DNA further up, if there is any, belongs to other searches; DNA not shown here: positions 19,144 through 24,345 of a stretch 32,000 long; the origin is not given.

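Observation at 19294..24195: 1633-aa surface-anchored protein combining six lamin-tail domains with a dual-HKD PLD-fold catalytic domain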

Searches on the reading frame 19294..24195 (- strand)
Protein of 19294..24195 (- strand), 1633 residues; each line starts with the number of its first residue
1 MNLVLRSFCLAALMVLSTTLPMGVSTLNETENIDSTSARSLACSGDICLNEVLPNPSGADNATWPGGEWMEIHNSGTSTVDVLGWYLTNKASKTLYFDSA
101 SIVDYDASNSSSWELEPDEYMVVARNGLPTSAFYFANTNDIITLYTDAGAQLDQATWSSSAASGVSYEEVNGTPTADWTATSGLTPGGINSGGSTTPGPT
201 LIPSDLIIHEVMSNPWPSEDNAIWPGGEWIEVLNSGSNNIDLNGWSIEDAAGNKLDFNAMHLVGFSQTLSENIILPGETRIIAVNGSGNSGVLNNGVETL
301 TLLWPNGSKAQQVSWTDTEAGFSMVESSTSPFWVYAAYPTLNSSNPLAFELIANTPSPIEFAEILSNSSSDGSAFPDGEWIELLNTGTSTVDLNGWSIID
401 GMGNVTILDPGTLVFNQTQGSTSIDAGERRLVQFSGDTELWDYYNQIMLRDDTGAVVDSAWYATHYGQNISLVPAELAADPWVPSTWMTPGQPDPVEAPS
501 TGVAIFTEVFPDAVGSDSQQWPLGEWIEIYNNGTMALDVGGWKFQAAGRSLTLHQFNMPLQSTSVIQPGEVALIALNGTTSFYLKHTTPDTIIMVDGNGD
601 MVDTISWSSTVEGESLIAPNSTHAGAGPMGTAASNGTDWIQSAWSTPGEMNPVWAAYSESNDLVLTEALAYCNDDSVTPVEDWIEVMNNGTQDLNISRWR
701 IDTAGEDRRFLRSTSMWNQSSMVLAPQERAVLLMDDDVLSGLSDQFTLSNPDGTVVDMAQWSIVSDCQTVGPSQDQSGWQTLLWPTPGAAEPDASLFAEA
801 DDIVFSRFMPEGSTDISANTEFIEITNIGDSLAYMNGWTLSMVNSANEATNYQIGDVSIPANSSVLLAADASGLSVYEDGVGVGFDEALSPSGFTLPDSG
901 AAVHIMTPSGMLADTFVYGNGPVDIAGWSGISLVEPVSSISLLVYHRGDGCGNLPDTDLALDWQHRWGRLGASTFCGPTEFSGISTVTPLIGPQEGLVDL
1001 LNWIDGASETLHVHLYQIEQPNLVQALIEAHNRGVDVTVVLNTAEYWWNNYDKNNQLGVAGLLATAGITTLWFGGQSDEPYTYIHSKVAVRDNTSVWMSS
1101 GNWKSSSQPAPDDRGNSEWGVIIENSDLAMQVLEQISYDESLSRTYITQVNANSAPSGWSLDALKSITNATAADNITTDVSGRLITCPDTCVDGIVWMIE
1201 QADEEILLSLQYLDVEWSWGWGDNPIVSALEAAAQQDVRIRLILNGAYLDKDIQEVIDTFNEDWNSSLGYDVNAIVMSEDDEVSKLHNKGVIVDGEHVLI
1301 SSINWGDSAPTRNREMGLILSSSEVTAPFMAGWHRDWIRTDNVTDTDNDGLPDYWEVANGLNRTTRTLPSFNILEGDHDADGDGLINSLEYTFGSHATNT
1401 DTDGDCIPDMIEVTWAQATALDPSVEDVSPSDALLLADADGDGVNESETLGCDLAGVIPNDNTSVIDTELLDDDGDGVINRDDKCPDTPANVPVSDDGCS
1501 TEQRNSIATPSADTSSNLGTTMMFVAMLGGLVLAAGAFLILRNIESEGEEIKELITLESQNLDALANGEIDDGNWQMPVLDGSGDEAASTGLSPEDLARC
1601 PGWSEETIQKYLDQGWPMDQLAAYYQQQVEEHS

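Call 3: search_protein_families(library=pfam, proteins=[window:19294-24195:-], max_evalue=1)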
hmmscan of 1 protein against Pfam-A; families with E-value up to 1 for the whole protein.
window:19294-24195:- (1633 aa): 7 families
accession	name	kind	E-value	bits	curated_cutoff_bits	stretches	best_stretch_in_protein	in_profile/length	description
PF00932.25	LTD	-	2.3e-72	240.7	34.3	6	204-316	6-108/109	Lamin Tail Domain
PF13091.12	PLDc_2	-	4.2e-34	117.7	27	2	1198-1337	4-132/132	PLD-like domain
PF00614.28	PLDc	-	0.00015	22.1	21.9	1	1286-1308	5-27/28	Phospholipase D Active site motif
PF18884.5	TSP3_bac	-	0.00037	20.7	25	1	1345-1360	1-16/22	Bacterial TSP3 repeat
PF03495.19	Binary_toxB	-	0.012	16.2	25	0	1345-1358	2-15/78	Clostridial binary toxin B/anthrax toxin PA Ca-binding domain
PF17941.7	PP_kinase_C_1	-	0.045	13.8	25.7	1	1008-1089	36-109/167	Polyphosphate kinase C-terminal domain 1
PF13090.12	PP_kinase_C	-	0.26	11.2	25.8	0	1007-1041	27-61/172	Polyphosphate kinase C-terminal domain 2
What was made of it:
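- On PLD superfamily (HKD phosphodiesterases / phosphatidyltransferases): Pfam PLDc_2 matches twice, E 4.2e-34 (call 3).
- On Lamin tail domain (PF00932) proteins: 240.7 bits against a cutoff of 34.3, in six stretches (call 3).
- Checked: Pfam finds 6 LTD stretches (PF00932, E 2.3e-72, 240.7 bits against a cutoff of 34.3) and 2 PLDc_2 stretches (PF13091, E 4.2e-34) (call 3).
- The PLDc active-site motif is weakly matched (PF00614, 22.1 bits, call 3).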

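Call 4: search_protein_families(library=ncbifam, proteins=[window:19294-24195:-], max_evalue=1)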
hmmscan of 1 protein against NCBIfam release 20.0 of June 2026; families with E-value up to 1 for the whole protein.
window:19294-24195:- (1633 aa): 13 families
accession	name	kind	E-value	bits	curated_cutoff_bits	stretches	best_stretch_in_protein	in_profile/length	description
NF038319.1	DISARM_DrmC_I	equivalog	9.2e-23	81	133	2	1222-1325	119-223/236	DISARM system phospholipase D-like protein DrmC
NF010492.0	PRK13912.1-3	equivalog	2.8e-10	40.1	297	2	995-1106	34-143/178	nuclease NucT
NF053612.1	anchor_PA1041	equivalog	2.6e-07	30.8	250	1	1472-1512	77-117/236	PA1041 family peptidoglycan-binding anchor lipoprotein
NF010491.0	PRK13912.1-2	equivalog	1.5e-06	28.1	225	1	995-1105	36-144/180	nuclease NucT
NF010493.0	PRK13912.1-4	equivalog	3.2e-06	27.2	351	2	998-1106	30-136/171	nuclease NucT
NF010490.0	PRK13912.1-1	equivalog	7.9e-05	22.8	211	1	1002-1107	37-128/159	nuclease NucT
NF047639.1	throspo3_MtsD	equivalog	0.00028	19.2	800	1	1378-1450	459-521/651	cell-cell cohesion protein MtsD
NF033763.1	exchanger_TraB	exception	0.0013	16.8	700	1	1435-1501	320-380/522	outer membrane exchange protein TraB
NF053691.1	BamM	equivalog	0.06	12.3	315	1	1344-1413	226-278/376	BamM family beta-barrel-assembly machinery protein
NF000671.1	PRK00033.1-4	equivalog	0.19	11.9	107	1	1007-1048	32-75/91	ATP-dependent Clp protease adapter ClpS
NF033765.2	gliding_CglD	equivalog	0.21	9.3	400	1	1340-1495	228-377/1124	adventurous gliding motility lipoprotein CglD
NF008427.0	PRK11263.1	equivalog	0.22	10.6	281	0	1198-1307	27-133/409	cardiolipin synthase ClsB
NF041410.1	XopAW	subfamily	0.54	10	120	0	1345-1509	36-187/235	XopAW family type III secretion system calcium-binding effector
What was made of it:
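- On Nuc/NucT-type PLD nucleases: ClsB scores 10.6 bits (call 4). The best score is 40.1 bits against a cutoff of 297 (call 4).
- On Cardiolipin synthase (ClsB-type): 10.6 bits against a cutoff of 281 (call 4).
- On DISARM DrmC: 81 bits against a cutoff of 133 (call 4).
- The best NCBIfam hits are DrmC and NucT, and ClsB scores only 10.6 bits (call 4). All NCBIfam nuclease hits are far below their cutoffs: NucT 40 bits against 297, DrmC 81 against 133 (call 4). ClsB scores 10.6 bits against a cutoff of 281 (call 4).
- Tried and rejected: I rejected the cardiolipin synthase annotation (call 4).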
